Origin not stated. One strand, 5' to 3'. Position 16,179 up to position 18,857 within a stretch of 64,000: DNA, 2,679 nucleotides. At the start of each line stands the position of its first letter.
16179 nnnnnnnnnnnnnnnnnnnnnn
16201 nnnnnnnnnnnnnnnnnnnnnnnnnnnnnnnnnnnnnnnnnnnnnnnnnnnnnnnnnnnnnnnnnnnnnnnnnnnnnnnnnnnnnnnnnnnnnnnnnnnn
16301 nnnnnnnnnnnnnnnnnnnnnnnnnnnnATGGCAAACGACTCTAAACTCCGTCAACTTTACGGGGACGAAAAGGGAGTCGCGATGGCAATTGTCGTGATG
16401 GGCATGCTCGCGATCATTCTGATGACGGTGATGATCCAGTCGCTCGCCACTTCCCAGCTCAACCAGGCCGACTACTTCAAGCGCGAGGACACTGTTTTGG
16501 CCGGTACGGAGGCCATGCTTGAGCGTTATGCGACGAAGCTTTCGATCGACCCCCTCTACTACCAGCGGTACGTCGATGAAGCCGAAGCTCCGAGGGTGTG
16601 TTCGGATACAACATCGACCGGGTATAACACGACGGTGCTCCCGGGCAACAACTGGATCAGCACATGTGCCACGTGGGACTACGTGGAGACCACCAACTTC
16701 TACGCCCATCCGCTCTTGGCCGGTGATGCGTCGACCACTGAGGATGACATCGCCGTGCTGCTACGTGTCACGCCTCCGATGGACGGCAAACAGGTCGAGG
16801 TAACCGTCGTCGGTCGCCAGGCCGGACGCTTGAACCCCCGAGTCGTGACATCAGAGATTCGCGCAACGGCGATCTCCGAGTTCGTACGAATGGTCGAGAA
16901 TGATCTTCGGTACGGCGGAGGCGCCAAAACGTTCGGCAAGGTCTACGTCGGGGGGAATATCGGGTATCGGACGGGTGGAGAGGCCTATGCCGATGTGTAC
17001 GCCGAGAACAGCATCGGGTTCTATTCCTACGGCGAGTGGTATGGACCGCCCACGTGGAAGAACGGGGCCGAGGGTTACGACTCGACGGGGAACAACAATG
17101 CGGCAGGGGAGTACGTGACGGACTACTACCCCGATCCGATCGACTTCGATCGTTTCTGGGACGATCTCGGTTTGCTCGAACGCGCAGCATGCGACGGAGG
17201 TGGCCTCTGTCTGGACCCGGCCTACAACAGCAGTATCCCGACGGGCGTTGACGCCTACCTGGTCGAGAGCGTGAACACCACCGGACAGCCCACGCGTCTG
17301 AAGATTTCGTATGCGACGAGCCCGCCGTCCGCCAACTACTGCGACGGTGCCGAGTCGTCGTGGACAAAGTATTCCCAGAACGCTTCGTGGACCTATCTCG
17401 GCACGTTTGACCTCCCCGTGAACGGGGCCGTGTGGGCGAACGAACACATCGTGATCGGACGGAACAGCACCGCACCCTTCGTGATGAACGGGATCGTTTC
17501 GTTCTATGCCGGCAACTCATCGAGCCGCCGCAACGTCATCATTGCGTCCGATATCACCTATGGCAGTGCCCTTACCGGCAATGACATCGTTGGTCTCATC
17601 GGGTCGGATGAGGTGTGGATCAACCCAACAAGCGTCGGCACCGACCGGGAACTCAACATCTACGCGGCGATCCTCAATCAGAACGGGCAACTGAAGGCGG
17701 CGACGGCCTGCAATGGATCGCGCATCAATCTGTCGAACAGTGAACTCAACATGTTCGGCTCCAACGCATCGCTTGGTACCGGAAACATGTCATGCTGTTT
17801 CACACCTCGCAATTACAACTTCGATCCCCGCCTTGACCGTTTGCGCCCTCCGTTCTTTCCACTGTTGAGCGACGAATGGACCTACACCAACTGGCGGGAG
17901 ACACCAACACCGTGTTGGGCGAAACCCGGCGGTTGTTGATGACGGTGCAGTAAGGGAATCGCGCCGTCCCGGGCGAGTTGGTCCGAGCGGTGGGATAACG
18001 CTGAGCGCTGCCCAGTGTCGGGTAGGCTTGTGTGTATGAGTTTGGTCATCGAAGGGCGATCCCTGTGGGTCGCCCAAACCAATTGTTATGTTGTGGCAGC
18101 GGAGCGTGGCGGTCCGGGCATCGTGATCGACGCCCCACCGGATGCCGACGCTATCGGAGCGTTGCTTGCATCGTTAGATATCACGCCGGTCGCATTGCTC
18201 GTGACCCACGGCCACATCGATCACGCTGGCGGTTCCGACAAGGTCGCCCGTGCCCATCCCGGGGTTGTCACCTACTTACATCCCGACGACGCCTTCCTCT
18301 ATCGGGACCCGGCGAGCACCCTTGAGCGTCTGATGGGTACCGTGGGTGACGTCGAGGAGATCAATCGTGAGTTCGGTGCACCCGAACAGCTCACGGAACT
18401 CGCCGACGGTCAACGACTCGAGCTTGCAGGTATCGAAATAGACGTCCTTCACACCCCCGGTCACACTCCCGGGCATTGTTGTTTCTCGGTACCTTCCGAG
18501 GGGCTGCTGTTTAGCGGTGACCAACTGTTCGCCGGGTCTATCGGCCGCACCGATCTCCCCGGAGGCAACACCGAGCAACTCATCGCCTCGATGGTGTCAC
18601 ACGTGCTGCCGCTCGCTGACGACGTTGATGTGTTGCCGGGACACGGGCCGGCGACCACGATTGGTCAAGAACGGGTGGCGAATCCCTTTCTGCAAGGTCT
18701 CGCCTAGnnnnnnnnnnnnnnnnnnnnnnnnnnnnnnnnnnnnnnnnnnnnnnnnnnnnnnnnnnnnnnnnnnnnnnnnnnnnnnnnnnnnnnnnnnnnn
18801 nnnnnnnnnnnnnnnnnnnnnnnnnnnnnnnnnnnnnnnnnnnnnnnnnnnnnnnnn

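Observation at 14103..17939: Stand-alone operon of three oversized prepilin/PilX-like proteins, 11 kb from the pilus machinery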

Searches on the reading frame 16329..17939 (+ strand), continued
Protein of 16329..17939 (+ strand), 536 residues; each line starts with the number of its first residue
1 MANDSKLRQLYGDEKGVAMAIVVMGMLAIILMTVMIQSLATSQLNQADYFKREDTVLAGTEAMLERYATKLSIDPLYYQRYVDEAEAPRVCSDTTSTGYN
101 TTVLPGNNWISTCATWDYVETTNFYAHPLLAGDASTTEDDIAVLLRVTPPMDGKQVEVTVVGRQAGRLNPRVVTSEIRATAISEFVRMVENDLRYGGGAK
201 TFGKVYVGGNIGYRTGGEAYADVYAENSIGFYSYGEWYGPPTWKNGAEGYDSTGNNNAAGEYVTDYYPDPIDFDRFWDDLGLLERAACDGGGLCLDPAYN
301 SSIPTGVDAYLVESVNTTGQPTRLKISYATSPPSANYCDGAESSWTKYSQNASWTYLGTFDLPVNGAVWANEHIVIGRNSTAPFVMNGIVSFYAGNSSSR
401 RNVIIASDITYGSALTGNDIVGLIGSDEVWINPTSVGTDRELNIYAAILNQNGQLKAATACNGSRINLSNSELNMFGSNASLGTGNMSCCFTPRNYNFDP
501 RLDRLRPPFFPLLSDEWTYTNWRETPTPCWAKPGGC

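Call 56: list_cluster_members(proteins=[P0001, P0115, P0152])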
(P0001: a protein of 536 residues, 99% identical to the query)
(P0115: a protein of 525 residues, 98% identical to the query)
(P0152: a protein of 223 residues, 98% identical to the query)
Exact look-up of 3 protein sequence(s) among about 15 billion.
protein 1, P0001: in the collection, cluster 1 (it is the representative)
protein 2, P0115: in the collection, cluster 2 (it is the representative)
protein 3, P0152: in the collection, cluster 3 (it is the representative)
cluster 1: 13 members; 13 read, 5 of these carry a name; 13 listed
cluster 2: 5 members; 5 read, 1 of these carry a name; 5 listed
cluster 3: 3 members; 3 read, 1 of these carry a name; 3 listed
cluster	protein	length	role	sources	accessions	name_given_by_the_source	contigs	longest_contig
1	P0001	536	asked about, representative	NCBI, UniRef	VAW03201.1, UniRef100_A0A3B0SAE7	hypothetical protein MNBD_ACTINO02-3082 [hydrothermal vent metagenome] | Type 4 fimbrial biogenesis protein PilX N-terminal domain-containing protein n=1 ...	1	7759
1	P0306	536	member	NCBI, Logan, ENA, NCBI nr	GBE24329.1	hypothetical protein BMS3Bbin02_00600 [bacterium BMS3Bbin02]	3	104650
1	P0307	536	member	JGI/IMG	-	FlaG/FlaF family flagellin (archaellin)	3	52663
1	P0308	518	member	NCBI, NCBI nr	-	-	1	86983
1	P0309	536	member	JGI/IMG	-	hypothetical protein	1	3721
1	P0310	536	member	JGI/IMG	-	FlaG/FlaF family flagellin (archaellin)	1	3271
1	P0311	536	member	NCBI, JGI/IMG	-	-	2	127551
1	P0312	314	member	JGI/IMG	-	-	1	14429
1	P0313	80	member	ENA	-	-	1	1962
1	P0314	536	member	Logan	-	-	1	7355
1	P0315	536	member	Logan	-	-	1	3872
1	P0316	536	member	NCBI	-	-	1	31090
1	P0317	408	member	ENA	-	-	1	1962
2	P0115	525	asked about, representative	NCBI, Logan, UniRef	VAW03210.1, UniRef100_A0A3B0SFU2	hypothetical protein MNBD_ACTINO02-3084 [hydrothermal vent metagenome] | Uncharacterized protein n=1 Tax=hydrothermal vent metagenome TaxID=652676 ...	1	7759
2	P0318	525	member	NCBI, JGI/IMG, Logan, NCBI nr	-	-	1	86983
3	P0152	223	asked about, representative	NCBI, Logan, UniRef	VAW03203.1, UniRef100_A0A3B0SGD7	hypothetical protein MNBD_ACTINO02-3083 [hydrothermal vent metagenome] | Uncharacterized protein n=1 Tax=hydrothermal vent metagenome TaxID=652676 ...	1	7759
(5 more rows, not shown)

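Call 63: search_protein_families(library=pfam, alignment_id=A1, max_evalue=0.1)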
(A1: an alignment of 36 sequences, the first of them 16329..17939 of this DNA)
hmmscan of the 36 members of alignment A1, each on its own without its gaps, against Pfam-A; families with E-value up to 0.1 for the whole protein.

A. member 1, window:16329-17939:+ (536 aa): 0 families

B. families by the number of members that match (of 36 scanned): 4 families
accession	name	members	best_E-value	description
PF20597.4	pAdhesive_15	3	0.0026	Putative Ice-binding-like adhesive domain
PF12704.14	MacB_PCD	1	0.051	MacB-like periplasmic core domain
PF02203.21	TarH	1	0.051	Tar ligand binding domain homologue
PF11999.13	Ice_binding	1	0.052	Ice-binding-like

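Call 68: find_encoding_contigs(protein=P0174, flank=8000, max_places=2)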
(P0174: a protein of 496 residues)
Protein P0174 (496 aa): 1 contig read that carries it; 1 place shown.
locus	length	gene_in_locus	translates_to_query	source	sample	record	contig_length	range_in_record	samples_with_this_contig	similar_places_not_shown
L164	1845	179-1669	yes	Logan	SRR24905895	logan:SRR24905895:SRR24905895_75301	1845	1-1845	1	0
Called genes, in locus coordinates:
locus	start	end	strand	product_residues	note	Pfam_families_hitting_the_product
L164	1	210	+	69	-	?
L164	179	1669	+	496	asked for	-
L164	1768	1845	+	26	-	?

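Call 69: find_encoding_contigs(protein=P0015, flank=10000, max_places=1)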
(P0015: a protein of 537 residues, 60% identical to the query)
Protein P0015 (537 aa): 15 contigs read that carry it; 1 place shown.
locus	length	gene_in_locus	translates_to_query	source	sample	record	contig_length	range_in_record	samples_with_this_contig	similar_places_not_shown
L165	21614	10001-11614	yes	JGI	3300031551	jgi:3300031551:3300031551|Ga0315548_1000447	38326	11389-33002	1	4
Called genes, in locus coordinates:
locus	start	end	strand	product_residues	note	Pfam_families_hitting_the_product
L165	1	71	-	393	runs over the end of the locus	PF05235:CHAD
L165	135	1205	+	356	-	PF02547:Queuosine_synth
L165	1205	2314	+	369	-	PF01702:TGT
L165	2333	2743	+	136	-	PF02699:YajC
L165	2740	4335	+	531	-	PF21760:SecD_1st, PF22599:SecDF_P1_head, PF02355:SecD_SecF_C, PF03176:MMPL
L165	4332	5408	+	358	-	PF02355:SecD_SecF_C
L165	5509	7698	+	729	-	PF13328:HD_4, PF01966:HD, PF04607:RelA_SpoT, PF02824:TGS, PF19296:RelA_AH, PF28438:RelA_RIS, PF01842:ACT, PF13291:ACT_4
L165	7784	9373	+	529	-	PF13620:CarboxypepD_reg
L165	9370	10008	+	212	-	-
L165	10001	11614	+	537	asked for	-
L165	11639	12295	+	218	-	PF00753:Lactamase_B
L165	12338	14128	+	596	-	PF01336:tRNA_anti-codon, PF00152:tRNA-synt_2, PF02938:GAD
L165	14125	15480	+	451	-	PF05496:RuvB_N, PF01078:Mg_chelatase (faint), PF00158:Sigma54_activat (faint), PF00004:AAA, PF07728:AAA_5 (weak), PF13173:AAA_14 (weak), PF16193:AAA_assoc_2, PF12002:MgsA_C, +2 more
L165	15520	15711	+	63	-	-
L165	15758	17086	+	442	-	PF13393:tRNA-synt_His, PF00587:tRNA-synt_2b (weak), PF03129:HGTP_anticodon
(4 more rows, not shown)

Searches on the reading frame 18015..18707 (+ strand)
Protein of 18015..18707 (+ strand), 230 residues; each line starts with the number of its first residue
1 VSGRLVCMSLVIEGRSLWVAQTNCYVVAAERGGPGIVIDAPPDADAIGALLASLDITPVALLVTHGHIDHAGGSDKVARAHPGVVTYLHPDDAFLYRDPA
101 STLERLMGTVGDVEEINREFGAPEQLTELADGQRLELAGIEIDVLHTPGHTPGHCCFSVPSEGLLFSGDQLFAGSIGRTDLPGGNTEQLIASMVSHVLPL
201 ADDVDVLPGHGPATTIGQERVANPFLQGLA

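Call 7: search_protein_families(library=pfam, proteins=[window:18015-18707:+], max_evalue=0.001)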
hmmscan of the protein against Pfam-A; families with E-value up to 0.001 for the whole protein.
window:18015-18707:+ (230 aa): 2 families
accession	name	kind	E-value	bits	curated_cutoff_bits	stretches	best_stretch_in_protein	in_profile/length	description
PF00753.33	Lactamase_B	-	6.1e-27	95.3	22.7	1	19-193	3-173/196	Metallo-beta-lactamase superfamily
PF12706.13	Lactamase_B_2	-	5.1e-06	26.7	27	1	36-148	3-109/200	Beta-lactamase superfamily domain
